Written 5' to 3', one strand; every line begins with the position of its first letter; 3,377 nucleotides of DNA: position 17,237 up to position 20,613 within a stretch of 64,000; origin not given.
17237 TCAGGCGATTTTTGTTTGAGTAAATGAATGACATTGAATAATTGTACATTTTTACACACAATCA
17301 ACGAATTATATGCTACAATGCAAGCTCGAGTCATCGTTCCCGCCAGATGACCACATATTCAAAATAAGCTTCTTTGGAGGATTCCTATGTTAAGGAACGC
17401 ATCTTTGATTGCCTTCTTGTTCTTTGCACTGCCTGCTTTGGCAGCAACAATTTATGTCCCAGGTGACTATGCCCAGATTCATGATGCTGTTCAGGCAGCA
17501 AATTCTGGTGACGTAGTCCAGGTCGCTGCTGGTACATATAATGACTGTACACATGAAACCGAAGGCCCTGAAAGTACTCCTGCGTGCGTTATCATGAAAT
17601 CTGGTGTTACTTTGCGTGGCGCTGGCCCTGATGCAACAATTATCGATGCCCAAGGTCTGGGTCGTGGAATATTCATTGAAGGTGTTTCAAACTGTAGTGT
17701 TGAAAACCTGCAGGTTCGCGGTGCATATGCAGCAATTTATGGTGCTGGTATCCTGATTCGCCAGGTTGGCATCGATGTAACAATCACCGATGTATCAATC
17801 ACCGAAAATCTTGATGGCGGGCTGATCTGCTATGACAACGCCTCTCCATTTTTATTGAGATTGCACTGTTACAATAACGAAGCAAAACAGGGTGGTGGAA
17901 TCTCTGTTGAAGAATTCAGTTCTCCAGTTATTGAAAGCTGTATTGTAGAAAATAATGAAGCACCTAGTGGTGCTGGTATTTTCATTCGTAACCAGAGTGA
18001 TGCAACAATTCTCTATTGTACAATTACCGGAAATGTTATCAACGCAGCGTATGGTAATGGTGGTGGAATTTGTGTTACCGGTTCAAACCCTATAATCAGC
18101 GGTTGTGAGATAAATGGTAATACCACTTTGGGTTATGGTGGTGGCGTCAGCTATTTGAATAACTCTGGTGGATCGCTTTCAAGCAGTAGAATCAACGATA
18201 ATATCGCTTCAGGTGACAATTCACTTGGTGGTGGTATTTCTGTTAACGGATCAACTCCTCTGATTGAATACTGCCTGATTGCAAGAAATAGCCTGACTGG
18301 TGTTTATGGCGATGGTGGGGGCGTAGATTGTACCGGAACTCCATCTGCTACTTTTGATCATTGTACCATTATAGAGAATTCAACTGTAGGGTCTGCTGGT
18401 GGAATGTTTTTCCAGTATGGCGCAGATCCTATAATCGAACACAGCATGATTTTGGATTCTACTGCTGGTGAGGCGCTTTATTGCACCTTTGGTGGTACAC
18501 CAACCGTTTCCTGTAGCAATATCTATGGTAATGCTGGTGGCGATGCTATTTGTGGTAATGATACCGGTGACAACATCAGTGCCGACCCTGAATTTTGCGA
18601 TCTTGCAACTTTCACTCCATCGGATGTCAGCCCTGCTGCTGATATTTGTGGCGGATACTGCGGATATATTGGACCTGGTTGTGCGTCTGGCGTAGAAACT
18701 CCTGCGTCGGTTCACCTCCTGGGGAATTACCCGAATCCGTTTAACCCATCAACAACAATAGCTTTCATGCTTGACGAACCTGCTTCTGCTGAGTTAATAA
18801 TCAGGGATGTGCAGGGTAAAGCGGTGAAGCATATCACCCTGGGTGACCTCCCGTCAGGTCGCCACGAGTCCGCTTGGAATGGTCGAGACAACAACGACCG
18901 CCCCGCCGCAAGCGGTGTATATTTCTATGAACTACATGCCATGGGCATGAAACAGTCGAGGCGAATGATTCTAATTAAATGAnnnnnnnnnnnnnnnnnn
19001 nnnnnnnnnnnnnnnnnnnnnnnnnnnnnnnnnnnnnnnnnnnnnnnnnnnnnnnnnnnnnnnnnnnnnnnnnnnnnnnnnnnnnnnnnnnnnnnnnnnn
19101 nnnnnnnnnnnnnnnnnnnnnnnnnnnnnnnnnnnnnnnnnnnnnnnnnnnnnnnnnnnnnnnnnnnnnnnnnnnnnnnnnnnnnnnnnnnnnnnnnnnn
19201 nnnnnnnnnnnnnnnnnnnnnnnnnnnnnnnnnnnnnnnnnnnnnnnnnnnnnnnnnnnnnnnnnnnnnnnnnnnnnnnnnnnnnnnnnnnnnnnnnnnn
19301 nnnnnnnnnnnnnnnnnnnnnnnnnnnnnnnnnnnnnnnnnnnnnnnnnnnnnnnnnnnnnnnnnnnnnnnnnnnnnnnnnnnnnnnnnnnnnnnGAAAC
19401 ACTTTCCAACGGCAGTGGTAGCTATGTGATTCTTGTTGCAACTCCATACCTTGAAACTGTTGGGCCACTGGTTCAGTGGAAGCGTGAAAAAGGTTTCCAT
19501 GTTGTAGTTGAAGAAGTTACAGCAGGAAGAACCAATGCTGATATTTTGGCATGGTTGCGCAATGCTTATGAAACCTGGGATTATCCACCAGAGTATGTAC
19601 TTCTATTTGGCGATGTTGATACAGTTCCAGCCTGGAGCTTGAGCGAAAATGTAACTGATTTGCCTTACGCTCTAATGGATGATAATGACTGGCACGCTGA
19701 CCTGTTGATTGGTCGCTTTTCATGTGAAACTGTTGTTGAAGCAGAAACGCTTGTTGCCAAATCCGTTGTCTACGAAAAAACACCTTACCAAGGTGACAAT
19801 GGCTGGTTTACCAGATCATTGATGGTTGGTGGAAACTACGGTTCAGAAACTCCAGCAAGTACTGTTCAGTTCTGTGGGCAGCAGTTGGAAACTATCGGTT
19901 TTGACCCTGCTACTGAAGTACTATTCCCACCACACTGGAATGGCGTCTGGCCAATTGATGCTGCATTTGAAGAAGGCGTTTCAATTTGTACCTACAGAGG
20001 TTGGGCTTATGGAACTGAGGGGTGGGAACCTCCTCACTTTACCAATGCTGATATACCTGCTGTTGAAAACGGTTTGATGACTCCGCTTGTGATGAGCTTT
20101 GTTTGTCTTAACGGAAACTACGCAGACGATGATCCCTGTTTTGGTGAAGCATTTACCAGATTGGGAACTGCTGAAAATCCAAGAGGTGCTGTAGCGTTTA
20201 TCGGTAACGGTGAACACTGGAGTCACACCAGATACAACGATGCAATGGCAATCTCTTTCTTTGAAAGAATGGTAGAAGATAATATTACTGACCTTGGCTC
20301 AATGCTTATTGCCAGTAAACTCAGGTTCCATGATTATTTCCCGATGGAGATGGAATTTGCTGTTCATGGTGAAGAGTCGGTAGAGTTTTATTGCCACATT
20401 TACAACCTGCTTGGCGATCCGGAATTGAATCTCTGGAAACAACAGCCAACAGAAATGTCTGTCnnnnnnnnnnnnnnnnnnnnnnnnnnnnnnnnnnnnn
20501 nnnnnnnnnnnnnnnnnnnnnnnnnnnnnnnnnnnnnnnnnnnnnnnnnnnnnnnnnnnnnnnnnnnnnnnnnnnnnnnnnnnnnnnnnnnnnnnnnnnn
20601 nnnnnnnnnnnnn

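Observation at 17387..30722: Candidate new surface system: poly-gamma-glutamate synthase co-transcribed with a C25 (PorU/gingipain-family) protein, OM barrel and acyltransferase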

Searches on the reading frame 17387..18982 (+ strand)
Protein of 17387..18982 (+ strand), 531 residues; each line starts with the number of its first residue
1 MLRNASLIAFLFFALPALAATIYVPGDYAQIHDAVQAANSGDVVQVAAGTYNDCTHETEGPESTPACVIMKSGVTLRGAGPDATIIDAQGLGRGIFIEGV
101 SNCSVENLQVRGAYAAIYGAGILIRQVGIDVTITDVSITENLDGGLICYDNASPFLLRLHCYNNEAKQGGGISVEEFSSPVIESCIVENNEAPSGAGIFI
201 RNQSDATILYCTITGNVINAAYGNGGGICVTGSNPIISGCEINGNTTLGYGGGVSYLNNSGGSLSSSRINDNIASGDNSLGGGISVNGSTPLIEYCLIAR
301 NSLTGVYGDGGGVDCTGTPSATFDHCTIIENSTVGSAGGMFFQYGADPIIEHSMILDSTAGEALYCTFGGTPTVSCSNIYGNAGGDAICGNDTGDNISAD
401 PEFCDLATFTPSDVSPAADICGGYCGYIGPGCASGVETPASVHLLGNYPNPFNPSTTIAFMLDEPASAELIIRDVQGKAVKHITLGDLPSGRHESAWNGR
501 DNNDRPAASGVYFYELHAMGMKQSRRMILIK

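Call 3: search_protein_families(library=pfam, proteins=[window:17387-18982:+], max_evalue=0.01)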
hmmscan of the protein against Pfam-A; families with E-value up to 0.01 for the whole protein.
window:17387-18982:+ (531 aa): 4 families
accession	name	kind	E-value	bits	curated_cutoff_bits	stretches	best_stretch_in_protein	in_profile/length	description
PF13229.12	Beta_helix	-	8.1e-25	87.7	25.9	3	92-221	23-142/158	Right handed beta helix region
PF13860.13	FlgD_ig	-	6.2e-13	49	27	1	456-518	12-75/79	FlgD Ig-like domain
PF05048.19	NosD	-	5.6e-07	29.7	23.6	1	87-251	13-152/212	Periplasmic copper-binding protein (NosD)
PF18962.6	Por_Secre_tail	-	0.004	17.9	27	0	448-527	2-73/75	Secretion system C-terminal sorting domain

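Call 4: search_protein_families(library=ncbifam, proteins=[window:17387-18982:+], max_evalue=0.01)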
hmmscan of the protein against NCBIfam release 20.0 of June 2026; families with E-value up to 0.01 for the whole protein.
window:17387-18982:+ (531 aa): 8 families
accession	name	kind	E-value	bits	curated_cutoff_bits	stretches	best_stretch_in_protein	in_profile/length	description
TIGR04247.1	NosD_copper_fam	subfamily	3.8e-07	29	300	1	31-144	1-99/377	nitrous oxide reductase family maturation protein NosD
NF033707.1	T9SS_sortase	equivalog_domain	6.9e-07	27.3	420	1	443-519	997-1078/1095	type IX secretion system sortase PorU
TIGR03804.1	para_beta_helix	repeat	1.3e-06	28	19.45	0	219-246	15-43/44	parallel beta-helix repeat protein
TIGR03805.1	beta_helix_1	subfamily_domain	1.5e-06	27.5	141.5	1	31-209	1-166/314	parallel beta-helix domain-containing protein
NF005176.1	PRK06655.1-1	equivalog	5e-06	26.6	230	1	466-519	97-150/197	flagellar hook assembly protein FlgD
TIGR04183.1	Por_Secre_tail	domain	2.9e-05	24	23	1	448-528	2-70/72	T9SS type A sorting domain-containing protein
NF052323.1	T9SSA_dep_M6i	equivalog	0.00014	20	600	1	447-528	960-1037/1043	T9SS-dependent M6-like inactivated metalloprotease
NF009453.0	PRK12813.1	equivalog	0.00026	20.6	264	1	466-521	124-176/223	flagellar basal body rod modification protein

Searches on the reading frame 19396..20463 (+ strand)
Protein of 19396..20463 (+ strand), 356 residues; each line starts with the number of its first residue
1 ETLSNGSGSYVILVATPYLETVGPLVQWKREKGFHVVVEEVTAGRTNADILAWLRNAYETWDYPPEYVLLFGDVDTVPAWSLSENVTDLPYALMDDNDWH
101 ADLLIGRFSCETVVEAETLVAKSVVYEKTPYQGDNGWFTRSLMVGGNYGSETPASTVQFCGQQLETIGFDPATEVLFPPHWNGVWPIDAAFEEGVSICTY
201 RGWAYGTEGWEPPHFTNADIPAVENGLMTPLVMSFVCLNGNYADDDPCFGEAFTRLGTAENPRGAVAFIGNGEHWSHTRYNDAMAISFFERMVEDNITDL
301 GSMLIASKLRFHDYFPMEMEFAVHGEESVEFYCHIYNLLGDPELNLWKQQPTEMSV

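Call 55: search_solved_structures(query=A7, max_evalue=1, show_alignments=5)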
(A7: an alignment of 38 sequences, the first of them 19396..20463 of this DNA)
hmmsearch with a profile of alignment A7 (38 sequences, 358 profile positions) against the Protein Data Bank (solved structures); distinct sequences matched with E-value up to 1: 8.
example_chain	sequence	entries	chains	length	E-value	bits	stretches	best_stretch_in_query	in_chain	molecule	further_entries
4ief_B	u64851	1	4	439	8.3e-61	209.2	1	3-358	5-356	Gingipain R2 Mature Domain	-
1cvr_A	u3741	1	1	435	1.1e-59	205.5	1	3-358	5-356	GINGIPAIN R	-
4tkx_L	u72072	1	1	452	7.1e-40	140.3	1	9-355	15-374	Lys-gingipain W83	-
4rbm_A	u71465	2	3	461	7.6e-40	140.2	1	9-355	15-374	Lys-gingipain W83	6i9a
6za2_A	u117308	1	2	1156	1e-17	67.4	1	78-346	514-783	Por secretion system protein porU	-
6ixx_I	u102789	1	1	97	0.47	12.6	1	11-76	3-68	LupI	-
8wk7_A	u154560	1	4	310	0.66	12.1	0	267-325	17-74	NADPH-dependent alpha-keto amide reductase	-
8wk9_A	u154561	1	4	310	0.66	12.1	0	267-325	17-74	NADPH-dependent alpha-keto amide reductase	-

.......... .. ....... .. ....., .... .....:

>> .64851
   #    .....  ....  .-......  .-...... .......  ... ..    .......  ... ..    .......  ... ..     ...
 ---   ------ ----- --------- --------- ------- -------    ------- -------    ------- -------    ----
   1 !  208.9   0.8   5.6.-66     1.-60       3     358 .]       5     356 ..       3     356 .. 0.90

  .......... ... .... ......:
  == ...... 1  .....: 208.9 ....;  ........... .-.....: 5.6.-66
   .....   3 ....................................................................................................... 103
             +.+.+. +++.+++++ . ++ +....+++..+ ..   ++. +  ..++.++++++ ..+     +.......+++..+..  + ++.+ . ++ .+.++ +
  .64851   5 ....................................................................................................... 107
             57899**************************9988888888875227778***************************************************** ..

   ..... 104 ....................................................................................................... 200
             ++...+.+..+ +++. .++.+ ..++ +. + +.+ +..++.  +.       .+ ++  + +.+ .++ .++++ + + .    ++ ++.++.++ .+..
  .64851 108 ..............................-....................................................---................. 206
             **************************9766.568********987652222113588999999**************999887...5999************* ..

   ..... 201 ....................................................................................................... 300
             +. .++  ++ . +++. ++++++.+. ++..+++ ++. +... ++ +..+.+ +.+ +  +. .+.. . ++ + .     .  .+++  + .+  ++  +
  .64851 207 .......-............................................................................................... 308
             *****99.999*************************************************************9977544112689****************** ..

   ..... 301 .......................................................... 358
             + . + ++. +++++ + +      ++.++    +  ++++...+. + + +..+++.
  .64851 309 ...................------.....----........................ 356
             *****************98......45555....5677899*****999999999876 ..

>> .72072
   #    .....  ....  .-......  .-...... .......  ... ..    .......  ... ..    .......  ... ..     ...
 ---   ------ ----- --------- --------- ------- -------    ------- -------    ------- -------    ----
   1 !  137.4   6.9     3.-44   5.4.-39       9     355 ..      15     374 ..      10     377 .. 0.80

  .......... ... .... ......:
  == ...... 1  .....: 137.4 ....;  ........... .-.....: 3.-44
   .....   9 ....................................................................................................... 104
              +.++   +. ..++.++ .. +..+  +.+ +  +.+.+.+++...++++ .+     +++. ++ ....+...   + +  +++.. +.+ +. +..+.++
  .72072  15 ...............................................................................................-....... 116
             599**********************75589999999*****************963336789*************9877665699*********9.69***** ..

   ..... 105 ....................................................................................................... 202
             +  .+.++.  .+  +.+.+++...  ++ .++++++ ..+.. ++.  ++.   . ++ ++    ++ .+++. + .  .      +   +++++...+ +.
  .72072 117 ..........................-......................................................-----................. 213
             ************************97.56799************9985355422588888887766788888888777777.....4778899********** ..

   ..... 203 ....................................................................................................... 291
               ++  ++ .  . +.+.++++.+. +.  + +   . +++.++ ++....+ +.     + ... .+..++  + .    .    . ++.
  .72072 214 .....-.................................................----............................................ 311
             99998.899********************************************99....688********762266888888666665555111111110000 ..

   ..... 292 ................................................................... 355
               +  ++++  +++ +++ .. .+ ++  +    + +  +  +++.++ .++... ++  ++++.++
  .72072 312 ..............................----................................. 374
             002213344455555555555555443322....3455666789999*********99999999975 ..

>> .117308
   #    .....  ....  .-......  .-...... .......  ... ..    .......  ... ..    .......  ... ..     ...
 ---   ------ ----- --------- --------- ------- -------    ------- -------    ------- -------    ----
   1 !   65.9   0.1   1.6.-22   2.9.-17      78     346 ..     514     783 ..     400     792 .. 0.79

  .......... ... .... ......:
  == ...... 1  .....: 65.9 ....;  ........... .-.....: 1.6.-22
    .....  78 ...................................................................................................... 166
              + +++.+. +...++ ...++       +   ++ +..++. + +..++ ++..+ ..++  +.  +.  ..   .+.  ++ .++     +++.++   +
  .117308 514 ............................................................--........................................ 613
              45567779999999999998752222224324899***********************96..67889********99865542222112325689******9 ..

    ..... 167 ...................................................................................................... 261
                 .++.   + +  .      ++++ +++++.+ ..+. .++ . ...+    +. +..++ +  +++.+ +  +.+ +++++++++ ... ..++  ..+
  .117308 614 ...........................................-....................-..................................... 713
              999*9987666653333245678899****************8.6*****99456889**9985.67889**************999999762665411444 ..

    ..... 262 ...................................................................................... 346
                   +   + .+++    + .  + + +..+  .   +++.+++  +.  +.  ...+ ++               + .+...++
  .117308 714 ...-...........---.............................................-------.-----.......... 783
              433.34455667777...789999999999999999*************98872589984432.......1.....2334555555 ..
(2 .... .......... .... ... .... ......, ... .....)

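Call 72: search_protein_representatives(protein=window:19396-20463:+)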
Query: 356 residues. Proteins with E-value up to 0.001 (for the whole library): 6936; up to 1e-10: 3971; up to 1e-30: 476. The best 150 are listed.
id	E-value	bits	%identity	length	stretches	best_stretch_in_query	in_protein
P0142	2.4e-235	797.4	94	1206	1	1-356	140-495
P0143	2.2e-150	517.7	63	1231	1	4-356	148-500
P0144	6.3e-144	496.5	61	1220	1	5-356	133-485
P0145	1.6e-138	478.7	61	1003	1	11-355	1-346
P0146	3.5e-132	457.8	59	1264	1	1-355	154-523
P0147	3.3e-129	448.1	56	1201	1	3-355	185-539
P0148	1.1e-124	433.2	58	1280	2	185-355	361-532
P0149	1.0e-123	430.0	54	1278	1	8-355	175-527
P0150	3.2e-101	355.9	51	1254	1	4-354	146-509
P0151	7.6e-101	354.7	49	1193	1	4-353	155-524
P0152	4.0e-99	349.0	46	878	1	7-356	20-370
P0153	9.1e-99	347.9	47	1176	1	5-355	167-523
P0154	6.5e-98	345.0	47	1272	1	4-352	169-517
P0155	9.7e-97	341.2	48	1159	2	181-352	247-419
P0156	7.8e-96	338.2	48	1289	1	8-346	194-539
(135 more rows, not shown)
